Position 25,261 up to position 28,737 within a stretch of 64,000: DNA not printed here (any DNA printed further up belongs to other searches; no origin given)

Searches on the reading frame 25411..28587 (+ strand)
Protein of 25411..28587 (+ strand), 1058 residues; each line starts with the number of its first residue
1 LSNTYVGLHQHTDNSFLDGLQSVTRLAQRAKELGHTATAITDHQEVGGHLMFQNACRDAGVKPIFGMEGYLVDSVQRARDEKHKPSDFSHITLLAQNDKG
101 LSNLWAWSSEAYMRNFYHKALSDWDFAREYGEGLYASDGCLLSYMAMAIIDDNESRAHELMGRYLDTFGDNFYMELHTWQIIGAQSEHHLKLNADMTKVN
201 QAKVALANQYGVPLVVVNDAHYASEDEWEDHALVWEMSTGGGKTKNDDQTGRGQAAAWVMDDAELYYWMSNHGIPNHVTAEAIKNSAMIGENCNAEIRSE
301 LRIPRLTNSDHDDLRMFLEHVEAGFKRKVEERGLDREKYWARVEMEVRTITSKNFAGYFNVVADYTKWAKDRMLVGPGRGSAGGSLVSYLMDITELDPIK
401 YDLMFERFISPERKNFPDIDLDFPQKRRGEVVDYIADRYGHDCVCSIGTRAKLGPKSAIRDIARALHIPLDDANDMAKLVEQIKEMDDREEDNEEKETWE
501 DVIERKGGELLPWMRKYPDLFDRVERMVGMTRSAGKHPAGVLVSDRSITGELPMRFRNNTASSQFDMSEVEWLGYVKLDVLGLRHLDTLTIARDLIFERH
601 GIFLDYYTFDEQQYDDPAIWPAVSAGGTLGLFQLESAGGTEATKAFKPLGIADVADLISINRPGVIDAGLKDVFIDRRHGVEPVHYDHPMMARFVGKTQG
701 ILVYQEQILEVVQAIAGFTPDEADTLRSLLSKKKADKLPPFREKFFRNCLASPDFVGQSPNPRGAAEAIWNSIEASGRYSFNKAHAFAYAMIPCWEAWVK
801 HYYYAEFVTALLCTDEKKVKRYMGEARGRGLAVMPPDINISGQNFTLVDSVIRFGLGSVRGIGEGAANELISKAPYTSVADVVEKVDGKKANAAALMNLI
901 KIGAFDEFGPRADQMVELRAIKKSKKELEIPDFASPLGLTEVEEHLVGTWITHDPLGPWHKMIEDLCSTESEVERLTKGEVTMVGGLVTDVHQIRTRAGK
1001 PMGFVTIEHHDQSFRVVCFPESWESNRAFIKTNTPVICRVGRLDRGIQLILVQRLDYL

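Call 49: search_dna_similar(query=window:25411-28587:+, collection=phages, mode=protein, max_rows=25)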
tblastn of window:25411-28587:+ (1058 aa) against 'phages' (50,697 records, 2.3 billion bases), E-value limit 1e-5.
Records with a match: 1439; places in all: 1447; records where one place covers at least 80% of the query: 881.
Best place of each record, by identity: >=99% 2; <60% 1437.
By first word of the organism name: Pseudomonas 302; Mycobacterium 282; Streptomyces 211; Gordonia 132; Bacillus 99; Bacteriophage 52; Staphylococcus 48; Microbacterium 36; Escherichia 31; Rhodococcus 22; and 57 more.
By host as written in the record: Mycobacterium smegmatis mc2 155 204; Pseudomonas aeruginosa 118; - 110; Pseudomonas aeruginosa PAO1 86; Streptomyces griseus ATCC 10137 81; Gordonia terrae 3612 65; Streptomyces lividans JI 1326 44; Mycobacterium smegmatis mc#155 37; and 239 more.
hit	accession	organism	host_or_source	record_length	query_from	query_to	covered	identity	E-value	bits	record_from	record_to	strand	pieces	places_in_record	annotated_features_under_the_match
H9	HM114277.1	Rhodococcus phage E3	Rhodococcus equi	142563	1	1058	100%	99.9%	0e+0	2160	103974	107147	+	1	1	gp154: DnaE-like DNA polymerase III alpha subunit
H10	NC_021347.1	Rhodococcus phage E3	Rhodococcus equi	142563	1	1058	100%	99.9%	0e+0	2160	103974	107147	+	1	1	gp154: DNA polymerase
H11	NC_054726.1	Gordonia phage Stormageddon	Gordonia terrae CAG3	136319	3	1058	100%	47.7%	0e+0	1031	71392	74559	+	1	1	76: DNA polymerase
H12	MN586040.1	Gordonia phage Stormageddon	Gordonia terrae CAG3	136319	3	1058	100%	47.7%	0e+0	1031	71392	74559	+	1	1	76: DnaE-like DNA polymerase III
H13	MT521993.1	Gordonia phage RedWattleHog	Gordonia terrae 3612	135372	3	1058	100%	47.7%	0e+0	1031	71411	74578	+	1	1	79: DnaE-like DNA polymerase III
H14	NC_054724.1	Rhodococcus phage Finch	Rhodococcus erythropolis RIA 643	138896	6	1058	100%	46.8%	0e+0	1021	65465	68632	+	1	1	77: DNA polymerase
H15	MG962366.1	Rhodococcus phage Finch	Rhodococcus erythropolis RIA 643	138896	6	1058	100%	46.8%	0e+0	1021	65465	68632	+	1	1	77: DNA polymerase III alpha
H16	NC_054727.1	Mycobacterium phage Phrappuccino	Mycobacterium smegmatis mc#155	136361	6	1058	100%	42.9%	0e+0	897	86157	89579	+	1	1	119: DNA polymerase | 120: hypothetical protein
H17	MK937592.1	Mycobacterium phage Phrappuccino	Mycobacterium smegmatis mc#155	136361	6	1058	100%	42.9%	0e+0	897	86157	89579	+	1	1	119: DNA polymerase III alpha subunit | 120: hypothetical protein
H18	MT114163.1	Mycobacterium phage Settecandela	Mycobacterium smegmatis mc#155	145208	6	1058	100%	42.9%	0e+0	897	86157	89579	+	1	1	119: DNA polymerase III alpha subunit | 120: hypothetical protein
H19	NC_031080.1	Mycobacterium phage Tonenili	Mycobacterium smegmatis mc2 155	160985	1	1058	100%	42.4%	0e+0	854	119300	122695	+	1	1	DNA polymerase | hypothetical protein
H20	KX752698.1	Mycobacterium phage Tonenili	Mycobacterium smegmatis mc2 155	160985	1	1058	100%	42.4%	0e+0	854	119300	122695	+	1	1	DnaE-like DNA polymerase III | hypothetical protein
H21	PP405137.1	Mycobacterium phage Ngannou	Mycobacterium smegmatis mc2 155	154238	1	1058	100%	41.9%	0e+0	853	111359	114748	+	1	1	206: DnaE-like DNA polymerase III | 207: RF-1 peptide chain release factor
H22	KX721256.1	Mycobacterium phage Erdmann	Mycobacterium smegmatis mc2 155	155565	1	1058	100%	41.9%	0e+0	852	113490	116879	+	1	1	DnaE-like DNA polymerase III | RF-1 peptide chain release factor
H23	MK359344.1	Mycobacterium phage Napoleon13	Mycobacterium smegmatis mc2 155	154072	1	1058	100%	41.9%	0e+0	852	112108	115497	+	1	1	206: DnaE-like DNA polymerase III | 207: RF-1 peptide chain release factor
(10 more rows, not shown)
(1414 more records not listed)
